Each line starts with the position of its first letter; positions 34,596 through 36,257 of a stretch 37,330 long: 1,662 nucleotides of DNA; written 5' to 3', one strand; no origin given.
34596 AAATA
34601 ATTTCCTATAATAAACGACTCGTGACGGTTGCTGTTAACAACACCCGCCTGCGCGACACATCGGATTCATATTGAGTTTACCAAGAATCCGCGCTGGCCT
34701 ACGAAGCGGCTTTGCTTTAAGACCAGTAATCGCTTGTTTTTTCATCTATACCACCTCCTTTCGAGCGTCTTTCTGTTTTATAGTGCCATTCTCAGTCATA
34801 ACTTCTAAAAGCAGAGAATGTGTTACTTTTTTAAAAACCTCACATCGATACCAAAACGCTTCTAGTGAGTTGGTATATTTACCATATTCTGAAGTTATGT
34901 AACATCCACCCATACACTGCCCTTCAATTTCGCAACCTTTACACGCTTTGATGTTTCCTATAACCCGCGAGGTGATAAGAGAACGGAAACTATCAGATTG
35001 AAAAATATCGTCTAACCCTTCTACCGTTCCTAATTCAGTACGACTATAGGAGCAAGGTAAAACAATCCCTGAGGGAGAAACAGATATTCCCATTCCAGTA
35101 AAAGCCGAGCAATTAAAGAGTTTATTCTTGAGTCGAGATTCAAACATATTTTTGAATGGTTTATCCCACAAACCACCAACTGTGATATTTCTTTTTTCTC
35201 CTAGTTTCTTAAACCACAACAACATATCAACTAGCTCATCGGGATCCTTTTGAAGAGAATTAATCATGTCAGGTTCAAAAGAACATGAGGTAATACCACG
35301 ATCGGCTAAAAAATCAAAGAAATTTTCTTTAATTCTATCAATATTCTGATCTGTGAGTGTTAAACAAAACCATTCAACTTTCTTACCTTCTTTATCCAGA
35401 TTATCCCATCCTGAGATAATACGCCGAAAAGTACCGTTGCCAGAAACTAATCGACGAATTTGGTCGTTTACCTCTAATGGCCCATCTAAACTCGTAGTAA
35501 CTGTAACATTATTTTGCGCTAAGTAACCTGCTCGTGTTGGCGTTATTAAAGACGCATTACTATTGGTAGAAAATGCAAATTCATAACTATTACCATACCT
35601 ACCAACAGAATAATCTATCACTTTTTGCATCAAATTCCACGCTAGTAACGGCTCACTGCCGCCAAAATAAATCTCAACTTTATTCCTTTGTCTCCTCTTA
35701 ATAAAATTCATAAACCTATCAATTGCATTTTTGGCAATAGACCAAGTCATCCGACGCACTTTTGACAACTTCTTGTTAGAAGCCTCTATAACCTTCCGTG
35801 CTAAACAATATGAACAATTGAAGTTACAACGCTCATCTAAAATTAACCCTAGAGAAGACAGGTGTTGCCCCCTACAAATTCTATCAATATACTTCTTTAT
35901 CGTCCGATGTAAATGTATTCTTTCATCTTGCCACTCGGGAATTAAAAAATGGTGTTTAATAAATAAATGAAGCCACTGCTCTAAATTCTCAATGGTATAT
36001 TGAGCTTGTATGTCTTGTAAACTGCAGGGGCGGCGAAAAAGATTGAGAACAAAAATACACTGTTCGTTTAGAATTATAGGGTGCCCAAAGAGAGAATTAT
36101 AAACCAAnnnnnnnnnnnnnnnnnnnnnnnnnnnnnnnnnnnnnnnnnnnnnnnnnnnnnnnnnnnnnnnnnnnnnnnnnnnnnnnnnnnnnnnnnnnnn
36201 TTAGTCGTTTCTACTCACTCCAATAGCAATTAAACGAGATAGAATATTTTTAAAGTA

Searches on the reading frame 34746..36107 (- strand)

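Call 5: search_protein_families(library=pfam, proteins=[window:34746-36107:-], max_evalue=0.01)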
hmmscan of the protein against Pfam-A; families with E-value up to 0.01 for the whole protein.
window:34746-36107:- (453 aa): 4 families
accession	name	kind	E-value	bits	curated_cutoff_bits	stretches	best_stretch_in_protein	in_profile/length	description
PF04055.27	Radical_SAM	-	1.6e-14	54.9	29.5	1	92-261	5-161/166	Radical SAM superfamily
PF13353.11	Fer4_12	-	0.0003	21.6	22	1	93-208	14-118/137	4Fe-4S single cluster domain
PF13186.11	SPASM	-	0.00056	20.6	21.5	1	340-393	7-67/67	Iron-sulfur cluster-binding domain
PF06265.16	YutD-like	-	0.0027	18.2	25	1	34-101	14-82/85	Putative antitoxin YutD-like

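Call 6: search_protein_families(library=ncbifam, proteins=[window:34746-36107:-], max_evalue=0.01)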
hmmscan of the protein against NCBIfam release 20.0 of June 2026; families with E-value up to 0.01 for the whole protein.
window:34746-36107:- (453 aa): 57 families (the best 25 are shown)
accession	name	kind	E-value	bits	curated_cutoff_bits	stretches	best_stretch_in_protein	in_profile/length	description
NF047865.1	rSAM_PapB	equivalog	2.9e-37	128.7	340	1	82-404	1-318/330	PapB family radical SAM/SPASM ranthipeptide maturase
TIGR03906.1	quino_hemo_SAM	equivalog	4e-32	111.5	453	1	81-430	91-441/467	quinohemoprotein amine dehydrogenase maturation protein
NF035951.1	rSAM_RumMC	equivalog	1e-28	100.3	720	1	38-238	70-260/510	RumMC family radical SAM sactipeptide maturase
TIGR03974.1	rSAM_six_Cys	equivalog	8.1e-27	94.2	425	1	79-282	90-288/451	thioether cross-link-forming SCIFF peptide maturase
TIGR04068.1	rSAM_ocin_clost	equivalog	4.1e-26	91.9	500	1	42-240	46-235/462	Cys-rich peptide radical SAM maturase CcpM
TIGR04163.1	rSAM_cobopep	equivalog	1.3e-25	90.1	375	2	76-277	56-245/428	peptide-modifying radical SAM enzyme CbpB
NF040492.1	not_ScfB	exception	6.3e-25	87.9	855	1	83-404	94-417/450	ScfB-related radical SAM/SPASM orphan maturase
TIGR03978.1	rSAM_paired_1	equivalog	1.8e-24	86.4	370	1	51-261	50-252/466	His-Xaa-Ser system radical SAM maturase HxsB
NF041298.1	rSAM_mat_DynA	equivalog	1.8e-23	83.1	450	2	93-272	10-179/356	dynobactin maturation radical SAM/SPASM protein DynA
TIGR03942.1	sulfatase_rSAM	equivalog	2.8e-23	82.6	349.45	1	92-426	9-347/363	anaerobic sulfatase maturase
TIGR04064.1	rSAM_nif11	equivalog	4.2e-23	81.8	518.7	1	81-236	75-223/459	nif11-like peptide radical SAM maturase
TIGR04136.1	rSAM_FibroRumin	equivalog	5.2e-22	78.3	400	1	2-431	16-447/458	FibroRumin system radical SAM peptide maturase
NF041707.1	rSAM_YhhB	equivalog_domain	2.2e-21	76.2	445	1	92-275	10-190/369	cyclophane-forming radical SAM/SPASM peptide maturase YhhB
TIGR04083.1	rSAM_pep_methan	hypoth_equivalog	8.8e-20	70.9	300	1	94-429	10-336/376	TIGR04083 family peptide-modifying radical SAM enzyme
TIGR04463.1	rSAM_vs_C_rich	equivalog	1.3e-18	67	525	1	2-447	14-438/438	TIGR04463 family radical SAM/SPASM RiPP maturase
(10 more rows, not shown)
